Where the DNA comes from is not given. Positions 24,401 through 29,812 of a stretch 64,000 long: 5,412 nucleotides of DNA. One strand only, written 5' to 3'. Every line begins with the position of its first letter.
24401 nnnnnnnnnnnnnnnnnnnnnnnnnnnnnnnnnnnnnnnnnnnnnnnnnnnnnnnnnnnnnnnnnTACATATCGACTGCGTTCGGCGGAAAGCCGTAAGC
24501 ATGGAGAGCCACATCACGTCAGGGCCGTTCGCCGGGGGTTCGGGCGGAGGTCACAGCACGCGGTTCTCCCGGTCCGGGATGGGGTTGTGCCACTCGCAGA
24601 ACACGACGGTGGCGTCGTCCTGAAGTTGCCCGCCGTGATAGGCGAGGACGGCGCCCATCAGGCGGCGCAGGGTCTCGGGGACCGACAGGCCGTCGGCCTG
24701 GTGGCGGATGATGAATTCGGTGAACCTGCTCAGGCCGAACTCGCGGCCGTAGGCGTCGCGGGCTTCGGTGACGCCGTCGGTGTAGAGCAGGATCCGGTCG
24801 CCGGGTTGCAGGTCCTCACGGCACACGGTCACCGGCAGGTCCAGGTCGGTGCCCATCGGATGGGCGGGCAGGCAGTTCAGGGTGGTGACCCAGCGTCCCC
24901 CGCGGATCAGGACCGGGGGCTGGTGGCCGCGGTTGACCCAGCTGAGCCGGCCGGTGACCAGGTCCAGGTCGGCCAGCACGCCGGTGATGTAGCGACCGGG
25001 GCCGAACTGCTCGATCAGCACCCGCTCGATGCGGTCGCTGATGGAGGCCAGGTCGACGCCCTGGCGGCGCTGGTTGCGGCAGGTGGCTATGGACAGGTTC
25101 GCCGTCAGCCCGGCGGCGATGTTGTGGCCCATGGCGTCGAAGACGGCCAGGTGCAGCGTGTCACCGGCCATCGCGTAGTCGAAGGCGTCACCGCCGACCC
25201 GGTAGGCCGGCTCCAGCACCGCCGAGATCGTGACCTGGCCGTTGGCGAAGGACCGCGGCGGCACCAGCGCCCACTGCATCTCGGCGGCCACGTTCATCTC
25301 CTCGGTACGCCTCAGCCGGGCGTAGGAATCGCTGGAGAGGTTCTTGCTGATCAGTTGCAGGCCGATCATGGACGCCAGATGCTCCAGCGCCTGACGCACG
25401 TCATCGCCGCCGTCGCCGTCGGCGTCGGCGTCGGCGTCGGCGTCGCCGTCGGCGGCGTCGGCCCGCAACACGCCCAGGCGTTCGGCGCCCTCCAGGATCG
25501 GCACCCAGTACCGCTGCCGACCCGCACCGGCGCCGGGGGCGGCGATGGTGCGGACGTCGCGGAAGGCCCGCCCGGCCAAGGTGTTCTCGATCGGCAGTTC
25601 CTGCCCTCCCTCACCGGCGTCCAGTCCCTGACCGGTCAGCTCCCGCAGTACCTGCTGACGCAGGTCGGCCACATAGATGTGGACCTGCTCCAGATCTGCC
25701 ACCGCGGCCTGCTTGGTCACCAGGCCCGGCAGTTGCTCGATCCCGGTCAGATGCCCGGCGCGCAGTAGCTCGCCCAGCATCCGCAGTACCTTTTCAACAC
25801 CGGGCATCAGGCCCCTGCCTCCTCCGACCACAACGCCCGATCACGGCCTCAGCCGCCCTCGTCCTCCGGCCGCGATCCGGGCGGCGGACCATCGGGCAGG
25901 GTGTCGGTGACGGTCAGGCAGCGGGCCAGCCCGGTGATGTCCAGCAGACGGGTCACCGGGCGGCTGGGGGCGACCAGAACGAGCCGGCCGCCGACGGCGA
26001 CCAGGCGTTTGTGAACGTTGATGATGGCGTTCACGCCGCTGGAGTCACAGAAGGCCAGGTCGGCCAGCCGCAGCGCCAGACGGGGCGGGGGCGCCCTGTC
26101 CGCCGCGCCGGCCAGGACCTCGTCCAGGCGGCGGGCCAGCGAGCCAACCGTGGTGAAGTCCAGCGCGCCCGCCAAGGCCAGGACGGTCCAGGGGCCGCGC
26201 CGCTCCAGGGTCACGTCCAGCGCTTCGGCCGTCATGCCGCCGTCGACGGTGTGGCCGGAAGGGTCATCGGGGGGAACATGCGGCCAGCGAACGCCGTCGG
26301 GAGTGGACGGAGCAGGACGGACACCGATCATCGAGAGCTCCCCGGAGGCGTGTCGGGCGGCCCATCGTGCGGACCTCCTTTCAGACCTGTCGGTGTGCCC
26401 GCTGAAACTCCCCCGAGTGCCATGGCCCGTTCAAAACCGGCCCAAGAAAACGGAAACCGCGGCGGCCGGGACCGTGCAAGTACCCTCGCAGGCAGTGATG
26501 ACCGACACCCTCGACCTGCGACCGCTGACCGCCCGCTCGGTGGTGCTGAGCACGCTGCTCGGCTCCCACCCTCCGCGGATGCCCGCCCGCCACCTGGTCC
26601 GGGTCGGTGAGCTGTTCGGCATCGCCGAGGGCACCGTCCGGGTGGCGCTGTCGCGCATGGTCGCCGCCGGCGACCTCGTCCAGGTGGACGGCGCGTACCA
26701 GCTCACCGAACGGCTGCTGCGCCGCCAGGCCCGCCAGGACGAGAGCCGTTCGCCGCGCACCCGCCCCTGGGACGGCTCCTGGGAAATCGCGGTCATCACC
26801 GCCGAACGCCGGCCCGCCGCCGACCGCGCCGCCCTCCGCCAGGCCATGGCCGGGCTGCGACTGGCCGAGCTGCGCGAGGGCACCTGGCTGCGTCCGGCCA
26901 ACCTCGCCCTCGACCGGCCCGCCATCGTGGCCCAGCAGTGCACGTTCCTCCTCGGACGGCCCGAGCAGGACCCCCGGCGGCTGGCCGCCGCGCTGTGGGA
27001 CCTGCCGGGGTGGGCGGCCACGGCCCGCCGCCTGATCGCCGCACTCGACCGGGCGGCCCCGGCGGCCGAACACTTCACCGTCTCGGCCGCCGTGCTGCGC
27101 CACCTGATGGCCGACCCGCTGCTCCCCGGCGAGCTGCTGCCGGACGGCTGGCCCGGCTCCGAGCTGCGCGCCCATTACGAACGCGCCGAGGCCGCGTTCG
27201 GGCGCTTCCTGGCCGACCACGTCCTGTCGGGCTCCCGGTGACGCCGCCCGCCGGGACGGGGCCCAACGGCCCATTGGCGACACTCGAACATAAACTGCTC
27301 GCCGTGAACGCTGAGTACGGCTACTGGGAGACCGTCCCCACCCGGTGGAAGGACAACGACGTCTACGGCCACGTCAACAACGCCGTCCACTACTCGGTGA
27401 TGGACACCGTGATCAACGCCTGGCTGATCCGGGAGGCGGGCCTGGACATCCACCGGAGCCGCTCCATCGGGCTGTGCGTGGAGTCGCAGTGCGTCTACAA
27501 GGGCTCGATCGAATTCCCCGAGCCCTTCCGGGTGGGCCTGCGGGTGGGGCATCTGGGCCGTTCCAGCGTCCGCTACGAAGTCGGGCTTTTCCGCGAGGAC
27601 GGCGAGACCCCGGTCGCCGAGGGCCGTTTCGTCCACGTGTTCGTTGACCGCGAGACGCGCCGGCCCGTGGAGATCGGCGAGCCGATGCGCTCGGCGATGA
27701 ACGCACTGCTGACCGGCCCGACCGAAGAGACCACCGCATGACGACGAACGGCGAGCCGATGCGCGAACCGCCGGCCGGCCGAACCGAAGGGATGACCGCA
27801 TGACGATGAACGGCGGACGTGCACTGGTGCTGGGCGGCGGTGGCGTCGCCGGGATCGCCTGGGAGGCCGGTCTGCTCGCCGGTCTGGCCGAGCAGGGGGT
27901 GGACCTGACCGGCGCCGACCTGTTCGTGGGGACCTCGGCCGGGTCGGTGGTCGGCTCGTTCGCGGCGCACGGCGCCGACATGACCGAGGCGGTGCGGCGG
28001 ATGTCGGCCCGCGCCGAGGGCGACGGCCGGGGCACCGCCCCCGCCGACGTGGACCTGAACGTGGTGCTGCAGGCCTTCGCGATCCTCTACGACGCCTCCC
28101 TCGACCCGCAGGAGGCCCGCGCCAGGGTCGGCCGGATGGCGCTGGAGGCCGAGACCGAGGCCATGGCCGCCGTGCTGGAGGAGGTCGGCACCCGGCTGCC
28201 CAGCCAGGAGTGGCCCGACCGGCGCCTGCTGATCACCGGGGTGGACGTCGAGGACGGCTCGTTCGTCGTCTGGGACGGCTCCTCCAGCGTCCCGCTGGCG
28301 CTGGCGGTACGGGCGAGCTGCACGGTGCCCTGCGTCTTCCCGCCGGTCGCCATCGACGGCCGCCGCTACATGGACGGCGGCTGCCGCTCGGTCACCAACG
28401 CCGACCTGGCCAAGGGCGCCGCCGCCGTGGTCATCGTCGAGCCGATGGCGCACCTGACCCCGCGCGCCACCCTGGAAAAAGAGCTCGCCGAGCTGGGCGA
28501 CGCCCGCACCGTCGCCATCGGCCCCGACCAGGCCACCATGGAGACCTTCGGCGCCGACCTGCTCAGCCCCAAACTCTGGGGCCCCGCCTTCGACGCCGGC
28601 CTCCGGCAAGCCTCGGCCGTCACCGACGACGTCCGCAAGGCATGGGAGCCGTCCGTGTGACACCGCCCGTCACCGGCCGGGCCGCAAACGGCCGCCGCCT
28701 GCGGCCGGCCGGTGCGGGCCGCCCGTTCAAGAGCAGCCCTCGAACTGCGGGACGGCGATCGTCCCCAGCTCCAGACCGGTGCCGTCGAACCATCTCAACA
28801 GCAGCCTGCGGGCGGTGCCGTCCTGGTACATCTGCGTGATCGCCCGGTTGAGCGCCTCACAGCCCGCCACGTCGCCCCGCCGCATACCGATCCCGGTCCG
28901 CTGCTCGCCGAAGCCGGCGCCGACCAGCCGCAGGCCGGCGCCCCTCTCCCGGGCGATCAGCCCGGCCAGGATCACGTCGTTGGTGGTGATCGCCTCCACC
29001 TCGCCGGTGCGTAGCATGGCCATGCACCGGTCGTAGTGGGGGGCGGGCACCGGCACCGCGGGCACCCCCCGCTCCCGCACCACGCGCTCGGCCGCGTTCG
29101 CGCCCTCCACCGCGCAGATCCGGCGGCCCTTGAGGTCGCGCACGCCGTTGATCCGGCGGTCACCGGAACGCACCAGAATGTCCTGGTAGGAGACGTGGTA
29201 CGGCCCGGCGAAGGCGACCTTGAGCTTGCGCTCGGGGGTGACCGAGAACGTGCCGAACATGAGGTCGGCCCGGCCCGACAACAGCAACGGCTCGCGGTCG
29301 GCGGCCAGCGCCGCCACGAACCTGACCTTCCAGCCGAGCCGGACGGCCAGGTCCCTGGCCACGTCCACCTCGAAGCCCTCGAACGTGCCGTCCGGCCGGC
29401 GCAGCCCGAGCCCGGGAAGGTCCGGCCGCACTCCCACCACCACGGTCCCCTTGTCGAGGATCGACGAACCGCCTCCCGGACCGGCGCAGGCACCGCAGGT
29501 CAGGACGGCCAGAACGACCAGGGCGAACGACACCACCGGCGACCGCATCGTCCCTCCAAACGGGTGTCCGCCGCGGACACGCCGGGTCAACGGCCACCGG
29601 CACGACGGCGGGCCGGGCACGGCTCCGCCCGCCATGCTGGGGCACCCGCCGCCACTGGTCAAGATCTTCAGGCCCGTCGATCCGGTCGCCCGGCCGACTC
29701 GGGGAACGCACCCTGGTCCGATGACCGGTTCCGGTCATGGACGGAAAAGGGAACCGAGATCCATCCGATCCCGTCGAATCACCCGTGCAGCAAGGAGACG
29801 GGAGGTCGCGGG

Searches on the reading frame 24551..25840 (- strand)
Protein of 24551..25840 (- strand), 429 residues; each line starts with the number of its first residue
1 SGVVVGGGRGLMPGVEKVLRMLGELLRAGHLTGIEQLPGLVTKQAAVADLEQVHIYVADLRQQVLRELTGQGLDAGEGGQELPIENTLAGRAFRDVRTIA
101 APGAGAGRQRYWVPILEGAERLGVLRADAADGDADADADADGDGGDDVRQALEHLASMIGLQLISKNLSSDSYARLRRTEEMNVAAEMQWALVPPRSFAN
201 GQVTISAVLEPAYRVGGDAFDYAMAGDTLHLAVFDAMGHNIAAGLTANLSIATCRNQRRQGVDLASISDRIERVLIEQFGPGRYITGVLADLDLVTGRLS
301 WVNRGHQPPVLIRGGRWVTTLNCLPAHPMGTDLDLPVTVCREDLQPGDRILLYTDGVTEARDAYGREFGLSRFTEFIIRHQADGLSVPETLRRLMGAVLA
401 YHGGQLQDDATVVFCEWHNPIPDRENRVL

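Call 11: search_protein_families(library=pfam, proteins=[window:24551-25840:-], max_evalue=0.01)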
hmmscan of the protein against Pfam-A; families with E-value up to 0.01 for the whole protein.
window:24551-25840:- (429 aa): 1 family
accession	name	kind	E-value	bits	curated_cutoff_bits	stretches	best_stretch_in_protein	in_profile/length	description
PF07228.17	SpoIIE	-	4.2e-41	141.4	25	1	226-417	2-191/192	Stage II sporulation protein E (SpoIIE)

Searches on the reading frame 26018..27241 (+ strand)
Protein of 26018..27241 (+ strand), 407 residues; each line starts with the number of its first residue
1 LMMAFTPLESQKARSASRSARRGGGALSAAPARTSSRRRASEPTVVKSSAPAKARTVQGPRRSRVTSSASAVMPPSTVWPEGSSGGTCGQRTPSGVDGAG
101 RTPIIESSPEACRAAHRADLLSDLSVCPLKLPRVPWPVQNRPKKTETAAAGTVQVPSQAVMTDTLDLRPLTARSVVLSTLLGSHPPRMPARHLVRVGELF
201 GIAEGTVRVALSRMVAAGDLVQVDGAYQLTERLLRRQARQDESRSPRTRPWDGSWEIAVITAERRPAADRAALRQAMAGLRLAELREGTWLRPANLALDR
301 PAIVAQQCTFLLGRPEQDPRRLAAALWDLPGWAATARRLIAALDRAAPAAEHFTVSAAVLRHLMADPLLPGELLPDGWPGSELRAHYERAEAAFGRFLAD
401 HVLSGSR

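Call 11: search_protein_families(library=pfam, proteins=[window:26018-27241:+], max_evalue=0.01)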
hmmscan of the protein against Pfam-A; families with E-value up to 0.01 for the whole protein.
window:26018-27241:+ (407 aa): 3 families
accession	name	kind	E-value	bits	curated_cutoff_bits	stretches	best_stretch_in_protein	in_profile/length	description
PF07848.18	PaaX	-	2.2e-12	47.5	24.8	1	172-232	2-69/70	PaaX-like protein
PF20803.2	PaaX_M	-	4.3e-06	27.2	24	1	249-297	2-50/83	PaaX protein central Cas2-like domain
PF08223.16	PaaX_C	-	4.8e-05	24.1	22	1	341-392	22-79/91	PaaX-like protein C-terminal domain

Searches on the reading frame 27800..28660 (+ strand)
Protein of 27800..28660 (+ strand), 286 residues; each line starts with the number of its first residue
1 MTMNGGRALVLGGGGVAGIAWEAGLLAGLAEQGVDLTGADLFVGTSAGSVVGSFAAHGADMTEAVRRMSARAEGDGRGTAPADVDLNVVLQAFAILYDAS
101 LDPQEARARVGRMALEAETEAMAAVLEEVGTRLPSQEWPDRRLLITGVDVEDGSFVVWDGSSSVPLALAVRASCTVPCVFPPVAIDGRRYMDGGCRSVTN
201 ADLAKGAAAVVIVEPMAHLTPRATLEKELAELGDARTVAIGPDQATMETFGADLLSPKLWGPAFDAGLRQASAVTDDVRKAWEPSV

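Call 10: search_protein_families(library=pfam, proteins=[window:27800-28660:+], max_evalue=0.01)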
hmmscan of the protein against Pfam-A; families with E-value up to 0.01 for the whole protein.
window:27800-28660:+ (286 aa): 1 family
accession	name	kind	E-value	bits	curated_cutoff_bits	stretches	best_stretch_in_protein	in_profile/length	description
PF01734.28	Patatin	-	5.8e-21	76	27.7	1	9-204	1-190/191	Patatin-like phospholipase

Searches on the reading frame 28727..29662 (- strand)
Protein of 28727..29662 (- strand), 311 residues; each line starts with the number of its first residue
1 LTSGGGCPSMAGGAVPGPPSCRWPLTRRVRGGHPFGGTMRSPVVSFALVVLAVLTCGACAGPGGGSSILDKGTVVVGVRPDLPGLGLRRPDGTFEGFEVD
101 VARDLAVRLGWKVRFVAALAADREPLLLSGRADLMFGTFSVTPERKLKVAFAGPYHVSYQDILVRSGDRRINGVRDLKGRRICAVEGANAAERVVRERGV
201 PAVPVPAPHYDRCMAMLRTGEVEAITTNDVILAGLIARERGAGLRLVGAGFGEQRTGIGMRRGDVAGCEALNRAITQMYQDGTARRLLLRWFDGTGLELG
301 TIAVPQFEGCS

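Call 10: search_protein_families(library=pfam, proteins=[window:28727-29662:-], max_evalue=0.01)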
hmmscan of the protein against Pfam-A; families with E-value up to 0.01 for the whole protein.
window:28727-29662:- (311 aa): 1 family
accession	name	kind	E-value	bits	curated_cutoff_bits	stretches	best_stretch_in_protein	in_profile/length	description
PF00497.25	SBP_bac_3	-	6.9e-29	100.7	26.4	1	74-293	1-131/132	Bacterial extracellular solute-binding proteins, family 3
